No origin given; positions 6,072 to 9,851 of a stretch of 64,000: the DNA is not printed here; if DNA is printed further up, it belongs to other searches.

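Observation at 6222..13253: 2343-aa PilY1 homolog with four inserted LamG lectin-like domains and an N-terminal MIDAS motif split from the rest of the vWA fold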

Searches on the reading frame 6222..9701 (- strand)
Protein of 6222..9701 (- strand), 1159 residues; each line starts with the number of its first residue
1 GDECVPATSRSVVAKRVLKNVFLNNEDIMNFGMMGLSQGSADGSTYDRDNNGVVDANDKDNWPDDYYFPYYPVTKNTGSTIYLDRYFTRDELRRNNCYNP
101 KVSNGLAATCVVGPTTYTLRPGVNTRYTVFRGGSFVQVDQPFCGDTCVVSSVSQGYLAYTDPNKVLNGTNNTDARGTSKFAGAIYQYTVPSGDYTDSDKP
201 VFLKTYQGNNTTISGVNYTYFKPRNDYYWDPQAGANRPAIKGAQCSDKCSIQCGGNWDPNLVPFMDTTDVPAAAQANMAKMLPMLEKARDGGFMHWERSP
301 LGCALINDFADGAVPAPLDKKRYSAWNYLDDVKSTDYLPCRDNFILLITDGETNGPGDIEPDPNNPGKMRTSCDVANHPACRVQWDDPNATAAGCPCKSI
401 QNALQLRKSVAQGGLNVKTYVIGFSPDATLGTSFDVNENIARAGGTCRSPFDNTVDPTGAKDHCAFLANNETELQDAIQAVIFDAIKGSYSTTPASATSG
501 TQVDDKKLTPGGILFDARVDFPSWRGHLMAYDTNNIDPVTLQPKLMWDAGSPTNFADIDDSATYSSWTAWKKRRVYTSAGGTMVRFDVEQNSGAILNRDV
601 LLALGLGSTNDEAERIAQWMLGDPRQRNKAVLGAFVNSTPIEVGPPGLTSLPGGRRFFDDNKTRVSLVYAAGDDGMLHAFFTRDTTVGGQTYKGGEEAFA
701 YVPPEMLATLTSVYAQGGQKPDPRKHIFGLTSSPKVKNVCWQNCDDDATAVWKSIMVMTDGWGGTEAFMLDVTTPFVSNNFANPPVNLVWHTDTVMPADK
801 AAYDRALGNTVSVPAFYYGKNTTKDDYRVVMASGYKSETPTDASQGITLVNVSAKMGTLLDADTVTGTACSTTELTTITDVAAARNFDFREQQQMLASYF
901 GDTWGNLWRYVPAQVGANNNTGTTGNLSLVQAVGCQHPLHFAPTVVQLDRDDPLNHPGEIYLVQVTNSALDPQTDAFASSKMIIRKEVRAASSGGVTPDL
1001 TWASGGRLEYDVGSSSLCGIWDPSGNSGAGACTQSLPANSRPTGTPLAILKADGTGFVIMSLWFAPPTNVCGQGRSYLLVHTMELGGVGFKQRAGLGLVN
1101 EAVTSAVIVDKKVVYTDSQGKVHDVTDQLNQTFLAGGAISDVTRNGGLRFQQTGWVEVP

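Call 16: find_homologous_proteins(query=window:6222-9701:-, max_evalue=0.00001)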
Query window:6222-9701:- (1159 aa): 50 proteins with E <= 0.00001 among 8000 candidates.
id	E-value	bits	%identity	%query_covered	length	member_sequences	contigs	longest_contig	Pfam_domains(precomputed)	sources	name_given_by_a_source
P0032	0.0e+0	1996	73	100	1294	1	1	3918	PF05567.18,PF13385.14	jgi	-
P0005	0.0e+0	1204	69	65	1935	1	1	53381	PF22925.4,PF00354.25,PF13385.14,PF02973.23,PF02210.32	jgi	jgi:hypothetical protein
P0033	1.6e-279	949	45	100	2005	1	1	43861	PF00354.25,PF13385.14,PF02210.32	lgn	-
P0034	2.9e-254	865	43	100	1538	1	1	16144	PF05567.18,PF13385.14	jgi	jgi:hypothetical protein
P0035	6.7e-242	824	41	100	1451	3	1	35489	-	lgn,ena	-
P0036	8.1e-235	801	41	100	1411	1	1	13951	PF05567.18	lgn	-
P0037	4.5e-231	788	42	100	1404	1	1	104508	PF05567.18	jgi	jgi:hypothetical protein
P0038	6.0e-231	788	41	100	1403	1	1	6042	PF05567.18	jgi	jgi:hypothetical protein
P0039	1.4e-230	787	41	100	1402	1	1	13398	PF05567.18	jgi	jgi:hypothetical protein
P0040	5.6e-228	778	41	100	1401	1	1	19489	PF05567.18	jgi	jgi:hypothetical protein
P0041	1.0e-226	774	40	100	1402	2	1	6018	PF05567.18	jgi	-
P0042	1.8e-224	766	40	100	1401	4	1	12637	PF05567.18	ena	-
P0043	2.3e-224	766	41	100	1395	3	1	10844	PF05567.18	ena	-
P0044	3.0e-223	762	41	100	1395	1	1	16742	PF05567.18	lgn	-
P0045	3.2e-223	762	40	100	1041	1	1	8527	PF05567.18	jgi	jgi:hypothetical protein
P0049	1.5e-221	757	40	100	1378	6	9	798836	PF05567.18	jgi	-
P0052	7.9e-220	751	40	100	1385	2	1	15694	PF05567.18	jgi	jgi:hypothetical protein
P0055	3.1e-219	749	41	100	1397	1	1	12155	PF05567.18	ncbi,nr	ncbi:MAG TPA: PilC/PilY family type IV pilus protein [Polyangia bacterium]|nr:PilC/PilY family type 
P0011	1.3e-212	727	38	100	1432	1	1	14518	-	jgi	jgi:hypothetical protein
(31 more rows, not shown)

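Call 17: find_encoding_contigs(protein=P0049, flank=10000, max_places=3)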
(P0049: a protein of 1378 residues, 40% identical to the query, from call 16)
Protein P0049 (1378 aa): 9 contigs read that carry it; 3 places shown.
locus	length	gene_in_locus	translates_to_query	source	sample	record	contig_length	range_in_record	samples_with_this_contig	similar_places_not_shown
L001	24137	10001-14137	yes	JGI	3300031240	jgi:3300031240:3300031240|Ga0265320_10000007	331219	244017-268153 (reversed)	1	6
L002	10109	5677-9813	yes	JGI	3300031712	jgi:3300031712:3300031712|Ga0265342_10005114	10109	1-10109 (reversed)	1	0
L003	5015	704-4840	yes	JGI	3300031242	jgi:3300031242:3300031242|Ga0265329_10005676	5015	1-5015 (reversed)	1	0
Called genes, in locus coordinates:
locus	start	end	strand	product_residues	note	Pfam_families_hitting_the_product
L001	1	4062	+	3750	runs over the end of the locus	PF00515:TPR_1 (faint), PF07719:TPR_2 (faint), PF13176:TPR_7 (faint), PF13181:TPR_8 (faint), PF13414:TPR_11 (faint), PF13428:TPR_14 (faint), PF13431:TPR_17 (faint), PF14559:TPR_19 (weak), +3 more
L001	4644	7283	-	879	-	PF25302:NADase_transloc, PF13646:HEAT_2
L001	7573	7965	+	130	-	-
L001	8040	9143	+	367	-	PF16074:PilW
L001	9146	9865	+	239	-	-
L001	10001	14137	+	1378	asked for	PF05567:T4P_PilY1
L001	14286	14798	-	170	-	PF04368:DUF507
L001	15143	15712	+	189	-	PF08207:EFP_N, PF01132:EFP, PF09285:Elong-fact-P_C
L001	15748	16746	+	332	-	PF00152:tRNA-synt_2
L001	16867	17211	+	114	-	PF02699:YajC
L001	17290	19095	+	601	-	PF21760:SecD_1st, PF22599:SecDF_P1_head, PF00873:ACR_tran, PF02355:SecD_SecF_C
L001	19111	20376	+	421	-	PF07549:Sec_GG (weak), PF02355:SecD_SecF_C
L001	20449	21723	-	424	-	PF13393:tRNA-synt_His, PF00587:tRNA-synt_2b, PF03129:HGTP_anticodon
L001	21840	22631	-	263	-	-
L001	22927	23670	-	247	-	PF00994:MoCF_biosynth, PF24102:FLAD1_M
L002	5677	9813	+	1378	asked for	PF05567:T4P_PilY1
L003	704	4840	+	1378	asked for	PF05567:T4P_PilY1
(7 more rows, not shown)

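Call 61: find_encoding_contigs(protein=P0034, flank=8000, max_places=1)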
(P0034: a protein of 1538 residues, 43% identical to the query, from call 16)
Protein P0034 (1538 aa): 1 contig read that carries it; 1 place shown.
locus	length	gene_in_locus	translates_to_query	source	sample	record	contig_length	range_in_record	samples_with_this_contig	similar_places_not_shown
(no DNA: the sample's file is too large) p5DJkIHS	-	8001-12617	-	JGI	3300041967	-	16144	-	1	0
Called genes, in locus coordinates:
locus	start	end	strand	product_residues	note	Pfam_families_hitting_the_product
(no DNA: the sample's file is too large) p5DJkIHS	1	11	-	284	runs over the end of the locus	PF04542:Sigma70_r2 (weak)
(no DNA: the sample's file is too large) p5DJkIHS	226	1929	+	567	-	-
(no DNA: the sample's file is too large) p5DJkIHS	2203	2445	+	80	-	-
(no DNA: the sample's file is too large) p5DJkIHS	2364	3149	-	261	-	PF01738:DLH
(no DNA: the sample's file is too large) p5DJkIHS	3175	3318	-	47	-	-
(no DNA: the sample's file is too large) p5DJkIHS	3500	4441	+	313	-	-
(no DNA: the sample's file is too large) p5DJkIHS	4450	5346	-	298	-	-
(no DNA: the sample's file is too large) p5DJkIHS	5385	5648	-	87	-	PF04226:Transgly_assoc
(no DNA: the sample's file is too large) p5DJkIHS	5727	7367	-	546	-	PF00805:Pentapeptide (weak), PF13599:Pentapeptide_4 (faint), PF00805:Pentapeptide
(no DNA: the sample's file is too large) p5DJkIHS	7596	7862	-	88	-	-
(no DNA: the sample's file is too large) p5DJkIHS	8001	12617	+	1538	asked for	PF13385:Laminin_G_3, PF05567:T4P_PilY1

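Call 62: find_encoding_contigs(protein=P0033, flank=8000, max_places=1)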
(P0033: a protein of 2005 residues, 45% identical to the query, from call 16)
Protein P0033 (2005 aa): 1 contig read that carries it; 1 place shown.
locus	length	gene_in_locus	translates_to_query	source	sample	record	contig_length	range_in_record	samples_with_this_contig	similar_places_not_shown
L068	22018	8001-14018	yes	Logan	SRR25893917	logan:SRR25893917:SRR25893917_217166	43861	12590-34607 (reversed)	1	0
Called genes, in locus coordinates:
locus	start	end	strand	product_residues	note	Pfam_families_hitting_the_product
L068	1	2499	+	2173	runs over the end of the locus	-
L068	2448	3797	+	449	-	PF03781:FGE-sulfatase, PF13308:YARHG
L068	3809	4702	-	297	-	-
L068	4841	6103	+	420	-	PF04536:TPM_phosphatase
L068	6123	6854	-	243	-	-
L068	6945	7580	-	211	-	PF06080:DUF938, PF13649:Methyltransf_25 (weak)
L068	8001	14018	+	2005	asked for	PF13385:Laminin_G_3, PF00354:Pentaxin (faint), PF02210:Laminin_G_2 (faint), PF13385:Laminin_G_3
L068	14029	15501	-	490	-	PF07586:HXXSHH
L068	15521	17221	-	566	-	PF07626:PSD3, PF07637:PSD5, PF07631:PSD4, PF07627:PSCyt3, PF07624:PSD2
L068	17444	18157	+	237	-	-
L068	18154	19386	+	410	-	PF00413:Peptidase_M10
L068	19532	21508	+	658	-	PF07637:PSD5, PF07631:PSD4, PF07627:PSCyt3, PF07624:PSD2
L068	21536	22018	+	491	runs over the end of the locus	PF07586:HXXSHH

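Call 73: search_protein_families(library=pfam, proteins=[P0035, P0037, P0040, P0052, P0055], max_evalue=10)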
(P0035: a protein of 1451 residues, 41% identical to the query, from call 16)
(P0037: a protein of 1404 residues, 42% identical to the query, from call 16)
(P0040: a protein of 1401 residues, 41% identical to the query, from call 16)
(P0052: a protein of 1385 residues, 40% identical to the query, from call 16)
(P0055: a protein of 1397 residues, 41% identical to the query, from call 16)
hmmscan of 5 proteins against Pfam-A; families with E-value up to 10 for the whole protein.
P0035 (1451 aa): 0 families

P0037 (1404 aa): 1 family
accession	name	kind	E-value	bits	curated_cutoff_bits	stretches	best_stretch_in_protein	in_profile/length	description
PF05567.17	T4P_PilY1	-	2.3e-09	37.1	28.1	1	896-1169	1-281/411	PilY1 beta-propeller domain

P0040 (1401 aa): 1 family
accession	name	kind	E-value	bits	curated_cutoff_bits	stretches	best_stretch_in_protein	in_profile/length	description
PF05567.17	T4P_PilY1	-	1.1e-11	44.7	28.1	1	894-1172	1-285/411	PilY1 beta-propeller domain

P0052 (1385 aa): 1 family
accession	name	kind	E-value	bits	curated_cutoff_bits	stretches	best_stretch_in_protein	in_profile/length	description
PF05567.17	T4P_PilY1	-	3.7e-11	43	28.1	1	884-1161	1-282/411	PilY1 beta-propeller domain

P0055 (1397 aa): 2 families
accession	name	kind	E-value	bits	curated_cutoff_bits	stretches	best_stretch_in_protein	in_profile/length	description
PF05567.17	T4P_PilY1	-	6.8e-14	52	28.1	1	903-1164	1-281/411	PilY1 beta-propeller domain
PF01436.27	NHL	-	0.19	12.3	20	1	839-858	9-27/28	NHL repeat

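Call 85: search_protein_representatives(protein=window:6225-9689:-)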
Query: 1155 residues. Proteins with E-value up to 0.001 (for the whole library): 354; up to 1e-10: 189; up to 1e-30: 97. The best 150 are listed.
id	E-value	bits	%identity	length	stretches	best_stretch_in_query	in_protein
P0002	0.0e+00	2074.0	76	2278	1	1-1155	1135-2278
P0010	2.1e-287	973.2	50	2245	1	1-1155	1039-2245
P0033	8.1e-277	938.1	50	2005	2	62-1155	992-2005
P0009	3.8e-276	935.9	48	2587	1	1-1155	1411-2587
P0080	1.2e-240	818.3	49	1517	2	62-1155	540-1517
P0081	1.7e-232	791.3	45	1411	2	62-1155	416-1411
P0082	4.2e-230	783.4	47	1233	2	62-1154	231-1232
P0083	8.9e-226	769.1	45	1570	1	2-1153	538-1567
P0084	4.9e-225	766.6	46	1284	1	2-1155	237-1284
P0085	4.7e-221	753.4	44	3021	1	2-1155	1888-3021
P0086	4.5e-219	746.9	50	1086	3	426-1155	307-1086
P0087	6.6e-219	746.3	45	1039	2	61-1154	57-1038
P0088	1.8e-216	738.3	45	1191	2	63-1155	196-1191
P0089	7.0e-215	733.0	46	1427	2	62-1154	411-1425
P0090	1.2e-211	722.2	44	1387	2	62-1154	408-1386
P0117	6.8e-97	342.2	35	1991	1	2-1152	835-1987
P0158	1.5e-36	142.4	33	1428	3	413-945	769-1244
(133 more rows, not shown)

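Call 87: search_protein_families(library=pfam, proteins=[P0158, P0085, P0080, P0117], max_evalue=0.01)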
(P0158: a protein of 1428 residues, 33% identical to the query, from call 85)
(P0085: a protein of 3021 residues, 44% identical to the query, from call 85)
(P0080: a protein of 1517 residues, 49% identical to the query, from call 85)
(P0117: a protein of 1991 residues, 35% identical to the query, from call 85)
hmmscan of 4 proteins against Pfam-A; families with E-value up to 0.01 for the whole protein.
P0158 (1428 aa): 4 families
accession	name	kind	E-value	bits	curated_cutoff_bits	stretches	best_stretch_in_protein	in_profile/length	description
PF05567.17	T4P_PilY1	-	2.5e-20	73.2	28.1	1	946-1210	2-279/411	PilY1 beta-propeller domain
PF13385.13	Laminin_G_3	-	5.8e-14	52.9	27.6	1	350-503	2-148/151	Concanavalin A-like lectin/glucanases superfamily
PF10102.14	DUF2341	-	1.9e-05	25.5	23.4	1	230-286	9-64/84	Domain of unknown function (DUF2341)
PF00092.34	VWA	-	0.00015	22.4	23.8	1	736-816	104-171/174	von Willebrand factor type A domain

P0085 (3021 aa): 1 family
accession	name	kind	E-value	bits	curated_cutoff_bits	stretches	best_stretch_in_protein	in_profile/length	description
PF05567.17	T4P_PilY1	-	3.4e-12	46.4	28.1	1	2496-2775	1-281/411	PilY1 beta-propeller domain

P0080 (1517 aa): 2 families
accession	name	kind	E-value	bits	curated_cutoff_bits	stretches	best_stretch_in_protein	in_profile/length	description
PF13385.13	Laminin_G_3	-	1.9e-15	57.7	27.6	1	270-427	19-151/151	Concanavalin A-like lectin/glucanases superfamily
PF05567.17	T4P_PilY1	-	9.2e-09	35.1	28.1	1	1020-1231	1-224/411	PilY1 beta-propeller domain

P0117 (1991 aa): 0 families

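Call 88: find_encoding_contigs(protein=P0158, flank=8000, max_places=2)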
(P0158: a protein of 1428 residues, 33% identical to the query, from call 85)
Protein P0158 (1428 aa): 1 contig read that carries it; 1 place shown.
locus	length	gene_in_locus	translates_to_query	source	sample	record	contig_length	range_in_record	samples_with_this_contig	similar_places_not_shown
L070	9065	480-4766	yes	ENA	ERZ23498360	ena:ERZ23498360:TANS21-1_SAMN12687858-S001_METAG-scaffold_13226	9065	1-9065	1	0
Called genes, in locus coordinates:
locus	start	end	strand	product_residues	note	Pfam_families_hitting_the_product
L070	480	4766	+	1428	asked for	PF10102:DUF2341 (faint), PF13385:Laminin_G_3, PF05567:T4P_PilY1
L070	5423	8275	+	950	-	PF00005:ABC_tran (faint), PF02463:SMC_N (faint), PF03193:RsgA_GTPase (faint), PF13191:AAA_16 (faint), PF13555:AAA_29 (faint), PF20703:nSTAND1 (faint), PF17760:UvrA_inter, PF17755:UvrA_DNA-bind, +1 more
